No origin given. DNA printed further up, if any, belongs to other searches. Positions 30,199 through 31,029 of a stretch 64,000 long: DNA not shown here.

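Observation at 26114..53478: Multi-copy TBDR / YVTN-propeller / Tat-Rieske / PAL-like (or PHM-like) cassette: candidate undescribed uptake-plus-periplasmic-oxidation system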

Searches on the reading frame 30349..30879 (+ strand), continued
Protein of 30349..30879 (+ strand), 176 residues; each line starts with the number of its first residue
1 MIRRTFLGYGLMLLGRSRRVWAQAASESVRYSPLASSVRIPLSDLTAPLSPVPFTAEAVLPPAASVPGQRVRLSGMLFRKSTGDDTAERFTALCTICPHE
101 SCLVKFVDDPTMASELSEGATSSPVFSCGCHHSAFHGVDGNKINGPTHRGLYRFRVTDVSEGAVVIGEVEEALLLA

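Call 68: search_solved_structures(query=A1, max_evalue=1, show_alignments=2)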
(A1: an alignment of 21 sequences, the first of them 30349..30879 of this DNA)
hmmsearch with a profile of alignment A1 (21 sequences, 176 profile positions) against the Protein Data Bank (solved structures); distinct sequences matched with E-value up to 1: 35.
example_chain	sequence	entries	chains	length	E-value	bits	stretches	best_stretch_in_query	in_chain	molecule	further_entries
9rk4_A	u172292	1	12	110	6.1e-08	36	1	85-156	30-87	Similar to the Rieske Protein II of bc1 complex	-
9rk3_A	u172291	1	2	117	2.4e-07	34.1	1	120-167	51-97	Similar to Rieske 2Fe-2S iron sulfur protein (Cytochrome b6-F complex)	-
8r3a_B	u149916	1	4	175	3.5e-06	30.2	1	92-170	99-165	Arsenite oxidase small subunit AioB Rieske [2Fe-2S] cluster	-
5cxm_A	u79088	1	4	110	4.1e-05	26.7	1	85-162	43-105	Cytochrome b6/f complex iron-sulfur subunit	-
8hn2_A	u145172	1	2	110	0.00051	23.2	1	88-165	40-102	Cytochrome b6-f complex iron-sulfur subunit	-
1g8j_B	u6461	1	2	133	0.0021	21.2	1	121-153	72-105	ARSENITE OXIDASE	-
1g8k_B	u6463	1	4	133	0.0022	21.2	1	121-153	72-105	ARSENITE OXIDASE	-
8cgs_B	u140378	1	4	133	0.0039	20.3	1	121-153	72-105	AioB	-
8cff_B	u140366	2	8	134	0.0039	20.3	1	121-153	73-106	Arsenite oxidase subunit AioB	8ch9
7q21_A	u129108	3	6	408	0.0043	20.2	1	125-156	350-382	Cytochrome bc1 complex Rieske iron-sulfur subunit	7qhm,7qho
4aay_B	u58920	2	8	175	0.005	20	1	120-170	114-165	AROB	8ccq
1jm1_A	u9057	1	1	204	0.0085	19.2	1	92-150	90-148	Rieske iron-sulfur protein soxF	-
5nqd_B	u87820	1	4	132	0.01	19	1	119-170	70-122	Arsenite oxidase small subunit AioB Rieske [2Fe-2S] cluster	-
6kls_A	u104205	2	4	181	0.015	18.4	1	117-151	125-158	Rieske-I iron sulfur protein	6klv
7e1v_M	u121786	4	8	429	0.017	18.2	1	85-157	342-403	Cytochrome bc1 complex Rieske iron-sulfur subunit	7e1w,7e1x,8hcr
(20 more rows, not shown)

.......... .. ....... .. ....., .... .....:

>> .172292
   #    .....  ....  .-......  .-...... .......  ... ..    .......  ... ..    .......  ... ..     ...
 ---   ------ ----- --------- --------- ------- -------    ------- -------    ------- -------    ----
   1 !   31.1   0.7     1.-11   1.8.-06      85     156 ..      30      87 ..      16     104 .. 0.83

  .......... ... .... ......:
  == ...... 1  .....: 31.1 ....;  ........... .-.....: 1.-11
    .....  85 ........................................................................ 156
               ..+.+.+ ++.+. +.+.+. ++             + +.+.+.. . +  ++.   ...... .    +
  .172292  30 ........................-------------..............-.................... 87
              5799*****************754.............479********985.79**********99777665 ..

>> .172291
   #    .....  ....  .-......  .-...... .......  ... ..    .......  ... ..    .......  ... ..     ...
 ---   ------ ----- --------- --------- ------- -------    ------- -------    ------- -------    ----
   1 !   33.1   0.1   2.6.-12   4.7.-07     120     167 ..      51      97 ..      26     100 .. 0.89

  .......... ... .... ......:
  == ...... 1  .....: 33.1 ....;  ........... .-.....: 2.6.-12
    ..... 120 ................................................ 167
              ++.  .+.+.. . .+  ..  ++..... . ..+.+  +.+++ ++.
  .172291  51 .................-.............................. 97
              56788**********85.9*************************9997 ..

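Call 70: search_protein_families(library=pfam, proteins=[L020:2677-4647:+, L020:5151-7343:+, L020:11785-13680:-, L020:10835-11779:-, L014:5924-6850:-, L014:6850-8097:-, L050:3341-4828:+, L050:7204-8712:+, L073:6484-7416:+, L073:7438-8775:-], max_evalue=0.001)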
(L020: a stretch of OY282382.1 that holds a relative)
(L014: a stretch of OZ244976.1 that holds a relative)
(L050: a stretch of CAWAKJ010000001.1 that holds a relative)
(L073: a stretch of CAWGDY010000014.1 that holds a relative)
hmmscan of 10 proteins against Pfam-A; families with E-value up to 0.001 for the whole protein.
L020:2677-4647:+ (657 aa): 1 family
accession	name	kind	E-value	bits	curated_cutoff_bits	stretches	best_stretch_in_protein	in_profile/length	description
PF07470.19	Glyco_hydro_88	-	1.7e-33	116.5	26.6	1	496-653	177-351/352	Glycosyl Hydrolase Family 88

L020:5151-7343:+ (731 aa): 2 families
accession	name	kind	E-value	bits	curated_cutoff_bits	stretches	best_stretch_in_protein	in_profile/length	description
PF02897.21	Peptidase_S9_N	-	5.8e-87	292.6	24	1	66-458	2-413/414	Prolyl oligopeptidase, N-terminal beta-propeller domain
PF00326.27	Peptidase_S9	-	2.9e-53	181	22.6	1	516-729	2-211/213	Prolyl oligopeptidase family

L020:11785-13680:- (632 aa): 0 families

L020:10835-11779:- (315 aa): 0 families

L014:5924-6850:- (309 aa): 1 family
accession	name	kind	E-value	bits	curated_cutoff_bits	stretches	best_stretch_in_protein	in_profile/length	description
PF01145.31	Band_7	-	3e-29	102.8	23.6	1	24-223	2-175/176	SPFH domain / Band 7 family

L014:6850-8097:- (416 aa): 1 family
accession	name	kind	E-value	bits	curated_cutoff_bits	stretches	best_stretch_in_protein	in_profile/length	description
PF01145.31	Band_7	-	4.7e-28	98.9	23.6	1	116-310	2-175/176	SPFH domain / Band 7 family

L050:3341-4828:+ (496 aa): 4 families
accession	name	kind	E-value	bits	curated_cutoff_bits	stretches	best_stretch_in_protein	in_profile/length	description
PF02518.31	HATPase_c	-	3.2e-32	111.7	26.4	1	381-491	1-110/111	Histidine kinase-, DNA gyrase B-, and HSP90-like ATPase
PF00512.31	HisKA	-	1.8e-19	70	26.9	1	267-335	1-66/66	His Kinase A (phospho-acceptor) domain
PF00672.30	HAMP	-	8.1e-13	48.9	25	1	209-256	6-53/53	HAMP domain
PF13581.12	HATPase_c_2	-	2.5e-05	24.7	27.4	1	385-473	31-113/127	Histidine kinase-like ATPase domain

L050:7204-8712:+ (503 aa): 1 family
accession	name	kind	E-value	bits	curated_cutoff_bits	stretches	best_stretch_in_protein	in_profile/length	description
PF00474.23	SSF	-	1.7e-106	357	22.8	1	30-429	1-406/406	Sodium:solute symporter family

L073:6484-7416:+ (311 aa): 3 families
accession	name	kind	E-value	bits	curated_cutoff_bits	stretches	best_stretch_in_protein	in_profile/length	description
PF07883.17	Cupin_2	-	7.3e-18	64.5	27.2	2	83-149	4-69/70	Cupin domain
PF01050.24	MannoseP_isomer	-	6.5e-06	26.8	23.6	0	83-151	34-102/116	Mannose-6-phosphate isomerase C-terminal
PF02311.25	AraC_binding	-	1.3e-05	25.3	21.1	0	92-198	18-116/135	AraC-like ligand binding domain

L073:7438-8775:- (446 aa): 1 family
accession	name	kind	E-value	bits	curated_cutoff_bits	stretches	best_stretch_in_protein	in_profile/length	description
PF07690.21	MFS_1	-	1.9e-47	162.3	33.4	1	22-385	1-347/347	Major Facilitator Superfamily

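Call 82: find_encoding_contigs(protein=P0181, flank=6000, max_places=1)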
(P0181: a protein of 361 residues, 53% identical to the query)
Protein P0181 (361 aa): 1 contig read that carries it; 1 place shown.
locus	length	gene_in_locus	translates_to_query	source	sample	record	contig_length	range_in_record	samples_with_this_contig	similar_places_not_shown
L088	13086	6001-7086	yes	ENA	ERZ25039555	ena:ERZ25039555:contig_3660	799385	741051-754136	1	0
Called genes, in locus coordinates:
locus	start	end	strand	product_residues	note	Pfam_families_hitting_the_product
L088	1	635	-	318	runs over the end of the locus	PF00165:HTH_AraC (weak), PF12833:HTH_18, PF00165:HTH_AraC, PF06445:GyrI-like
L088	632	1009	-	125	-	-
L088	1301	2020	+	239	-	PF00126:HTH_1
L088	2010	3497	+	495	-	PF07715:Plug (weak), PF25183:OMP_b-brl_4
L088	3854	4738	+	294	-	PF25183:OMP_b-brl_4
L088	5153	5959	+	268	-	PF13378:MR_MLE_C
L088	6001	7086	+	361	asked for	PF21783:YNCE (faint), PF10282:Lactonase (faint), PF23414:Beta-prop_EML_2 (faint), PF25174:Beta-prop_THOC3 (faint), PF07676:PD40 (faint)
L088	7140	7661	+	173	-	PF00355:Rieske (weak)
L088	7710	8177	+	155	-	-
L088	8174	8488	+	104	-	-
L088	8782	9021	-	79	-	-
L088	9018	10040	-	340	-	PF00497:SBP_bac_3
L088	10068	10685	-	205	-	PF07690:MFS_1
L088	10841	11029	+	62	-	-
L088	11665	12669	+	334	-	PF14517:Tachylectin (faint), PF08450:SGL (weak), PF17170:DUF5128 (weak), PF01436:NHL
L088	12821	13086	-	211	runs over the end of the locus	PF00884:Sulfatase, PF16347:SGSH_C (faint), PF14707:Sulfatase_C (weak)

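Call 83: find_encoding_contigs(protein=P0285, flank=6000, max_places=1)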
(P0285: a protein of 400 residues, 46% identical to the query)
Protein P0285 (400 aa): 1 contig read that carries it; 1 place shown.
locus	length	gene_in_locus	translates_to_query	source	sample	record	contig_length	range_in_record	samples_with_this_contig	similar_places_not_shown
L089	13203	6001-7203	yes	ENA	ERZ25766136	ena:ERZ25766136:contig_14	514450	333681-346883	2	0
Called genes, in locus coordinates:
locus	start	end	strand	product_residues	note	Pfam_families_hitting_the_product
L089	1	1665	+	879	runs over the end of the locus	PF00696:AA_kinase, PF22468:ACT_9 (weak), PF00278:Orn_DAP_Arg_deC, PF02784:Orn_Arg_deC_N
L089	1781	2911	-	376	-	-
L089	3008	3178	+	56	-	-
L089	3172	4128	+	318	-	PF01370:Epimerase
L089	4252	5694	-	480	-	PF00557:Peptidase_M24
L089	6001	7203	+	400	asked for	PF02239:Cytochrom_D1 (faint), PF08450:SGL (faint), PF21783:YNCE (faint), PF23414:Beta-prop_EML_2 (faint), PF25174:Beta-prop_THOC3 (faint), PF10282:Lactonase (weak)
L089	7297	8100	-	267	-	PF26233:NicX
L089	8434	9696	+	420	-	PF05977:MFS_3, PF07690:MFS_1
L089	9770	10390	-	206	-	-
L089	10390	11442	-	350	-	PF00005:ABC_tran, PF02463:SMC_N (weak), PF13304:AAA_21 (faint), PF08352:oligo_HPY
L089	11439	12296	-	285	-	PF00005:ABC_tran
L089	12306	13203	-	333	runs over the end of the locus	PF26233:NicX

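Call 93: list_cluster_members(proteins=[window:30349-30879:+, window:46015-47139:+, window:26114-29119:+, window:25023-26081:+])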
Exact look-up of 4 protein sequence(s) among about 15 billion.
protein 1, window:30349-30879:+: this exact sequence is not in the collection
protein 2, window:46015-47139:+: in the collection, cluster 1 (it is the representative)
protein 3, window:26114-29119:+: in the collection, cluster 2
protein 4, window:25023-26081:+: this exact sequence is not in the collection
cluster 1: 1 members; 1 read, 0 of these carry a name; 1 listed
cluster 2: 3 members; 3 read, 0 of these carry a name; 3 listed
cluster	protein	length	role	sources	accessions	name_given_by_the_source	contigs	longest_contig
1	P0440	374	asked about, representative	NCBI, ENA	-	-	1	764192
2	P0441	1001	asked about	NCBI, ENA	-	-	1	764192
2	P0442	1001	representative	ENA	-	-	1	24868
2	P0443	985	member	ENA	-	-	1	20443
